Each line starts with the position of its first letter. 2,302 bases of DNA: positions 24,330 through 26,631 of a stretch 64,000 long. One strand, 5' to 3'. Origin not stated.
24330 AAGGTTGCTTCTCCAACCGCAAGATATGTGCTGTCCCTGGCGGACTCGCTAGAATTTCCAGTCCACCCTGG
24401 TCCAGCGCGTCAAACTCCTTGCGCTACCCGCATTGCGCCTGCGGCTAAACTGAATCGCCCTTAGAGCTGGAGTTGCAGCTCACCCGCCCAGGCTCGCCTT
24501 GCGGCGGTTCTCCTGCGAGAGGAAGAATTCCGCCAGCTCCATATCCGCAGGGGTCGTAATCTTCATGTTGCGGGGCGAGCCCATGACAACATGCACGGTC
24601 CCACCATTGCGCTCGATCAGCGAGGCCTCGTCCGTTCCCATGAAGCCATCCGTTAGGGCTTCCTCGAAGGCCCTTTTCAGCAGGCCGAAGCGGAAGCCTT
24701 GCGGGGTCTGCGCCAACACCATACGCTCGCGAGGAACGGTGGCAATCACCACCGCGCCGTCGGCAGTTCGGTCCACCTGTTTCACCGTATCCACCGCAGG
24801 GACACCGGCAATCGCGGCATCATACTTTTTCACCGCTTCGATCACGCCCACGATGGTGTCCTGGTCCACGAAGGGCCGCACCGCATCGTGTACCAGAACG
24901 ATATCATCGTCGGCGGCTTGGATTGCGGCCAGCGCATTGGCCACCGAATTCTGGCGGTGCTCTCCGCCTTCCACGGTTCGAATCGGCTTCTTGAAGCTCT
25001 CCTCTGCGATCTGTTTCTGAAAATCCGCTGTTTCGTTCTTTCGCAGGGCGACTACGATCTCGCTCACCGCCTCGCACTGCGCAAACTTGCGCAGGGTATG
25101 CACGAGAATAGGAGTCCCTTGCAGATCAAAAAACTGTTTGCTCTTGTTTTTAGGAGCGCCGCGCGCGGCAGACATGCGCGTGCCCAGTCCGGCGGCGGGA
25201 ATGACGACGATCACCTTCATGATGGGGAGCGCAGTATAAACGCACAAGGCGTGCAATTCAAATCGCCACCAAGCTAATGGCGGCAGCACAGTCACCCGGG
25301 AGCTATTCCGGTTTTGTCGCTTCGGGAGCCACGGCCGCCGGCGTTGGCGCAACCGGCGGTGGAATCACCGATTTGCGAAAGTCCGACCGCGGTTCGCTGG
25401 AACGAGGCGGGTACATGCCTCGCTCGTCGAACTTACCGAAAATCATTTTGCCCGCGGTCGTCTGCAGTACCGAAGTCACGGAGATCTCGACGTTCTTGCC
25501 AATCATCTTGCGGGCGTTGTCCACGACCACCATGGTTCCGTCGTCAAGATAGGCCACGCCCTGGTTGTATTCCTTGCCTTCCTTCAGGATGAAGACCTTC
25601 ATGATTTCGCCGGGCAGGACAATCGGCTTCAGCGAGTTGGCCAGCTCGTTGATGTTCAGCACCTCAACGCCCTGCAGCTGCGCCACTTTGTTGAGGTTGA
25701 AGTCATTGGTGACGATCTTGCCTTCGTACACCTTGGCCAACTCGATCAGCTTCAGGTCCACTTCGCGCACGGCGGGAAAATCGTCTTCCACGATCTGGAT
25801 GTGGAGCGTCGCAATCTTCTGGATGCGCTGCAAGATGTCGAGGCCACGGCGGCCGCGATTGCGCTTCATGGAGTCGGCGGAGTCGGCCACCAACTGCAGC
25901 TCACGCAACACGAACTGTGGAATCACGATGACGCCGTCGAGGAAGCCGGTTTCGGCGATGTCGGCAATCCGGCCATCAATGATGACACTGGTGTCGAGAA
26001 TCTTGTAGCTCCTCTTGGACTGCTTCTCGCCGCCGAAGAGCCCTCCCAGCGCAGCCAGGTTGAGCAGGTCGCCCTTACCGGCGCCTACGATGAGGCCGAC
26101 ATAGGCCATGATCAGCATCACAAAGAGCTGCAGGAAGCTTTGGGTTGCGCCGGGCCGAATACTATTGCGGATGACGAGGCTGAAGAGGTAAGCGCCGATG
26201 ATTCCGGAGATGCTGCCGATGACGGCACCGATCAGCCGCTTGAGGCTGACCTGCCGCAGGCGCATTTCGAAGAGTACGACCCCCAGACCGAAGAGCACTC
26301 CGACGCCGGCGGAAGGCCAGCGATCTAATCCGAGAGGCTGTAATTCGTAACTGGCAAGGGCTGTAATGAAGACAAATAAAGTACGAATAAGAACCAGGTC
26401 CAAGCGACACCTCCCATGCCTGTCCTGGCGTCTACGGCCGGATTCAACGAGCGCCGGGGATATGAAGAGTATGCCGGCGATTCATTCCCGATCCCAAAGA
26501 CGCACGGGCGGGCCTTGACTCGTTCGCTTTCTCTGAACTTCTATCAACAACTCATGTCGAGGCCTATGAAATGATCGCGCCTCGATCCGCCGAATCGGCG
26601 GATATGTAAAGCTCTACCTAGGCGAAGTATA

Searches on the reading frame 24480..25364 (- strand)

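Call 17: search_protein_families(library=pfam, proteins=[window:24480-25364:-], max_evalue=0.001)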
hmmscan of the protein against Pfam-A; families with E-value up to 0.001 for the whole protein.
window:24480-25364:- (294 aa): 3 families
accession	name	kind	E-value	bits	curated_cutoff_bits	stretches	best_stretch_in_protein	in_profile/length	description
PF01128.25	IspD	-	2.7e-62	210.9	27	1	51-283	1-220/221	2-C-methyl-D-erythritol 4-phosphate cytidylyltransferase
PF12804.13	NTP_transf_3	-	4.4e-12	46.9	27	1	53-187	1-120/160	MobA-like NTP transferase domain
PF02348.25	CTP_transf_3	-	7.8e-07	29.6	22.6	1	75-184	15-120/217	Cytidylyltransferase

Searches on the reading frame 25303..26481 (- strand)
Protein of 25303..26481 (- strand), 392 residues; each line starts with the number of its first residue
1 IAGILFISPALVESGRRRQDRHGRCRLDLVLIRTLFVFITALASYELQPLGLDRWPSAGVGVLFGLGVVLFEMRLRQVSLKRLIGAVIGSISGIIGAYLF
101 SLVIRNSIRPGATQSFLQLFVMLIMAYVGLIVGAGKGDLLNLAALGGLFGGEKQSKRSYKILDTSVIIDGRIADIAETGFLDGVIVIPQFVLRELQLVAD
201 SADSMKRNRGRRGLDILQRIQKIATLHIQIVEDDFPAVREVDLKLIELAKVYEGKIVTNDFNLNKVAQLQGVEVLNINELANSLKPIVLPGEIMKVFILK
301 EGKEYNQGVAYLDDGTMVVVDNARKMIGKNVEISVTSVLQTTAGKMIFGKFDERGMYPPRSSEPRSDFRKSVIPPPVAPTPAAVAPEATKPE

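Call 17: search_protein_families(library=pfam, proteins=[window:25303-26481:-], max_evalue=0.001)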
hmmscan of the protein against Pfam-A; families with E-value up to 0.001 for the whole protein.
window:25303-26481:- (392 aa): 3 families
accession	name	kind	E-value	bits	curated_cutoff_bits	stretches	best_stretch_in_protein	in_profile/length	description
PF01850.27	PIN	-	1.7e-07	32.3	23.6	1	161-267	2-118/120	PIN domain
PF01938.26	TRAM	-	2.7e-06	27.6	21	1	290-340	4-53/61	TRAM domain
PF13638.12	PIN_4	-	0.00026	21.7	21.9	1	161-276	2-130/132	PIN domain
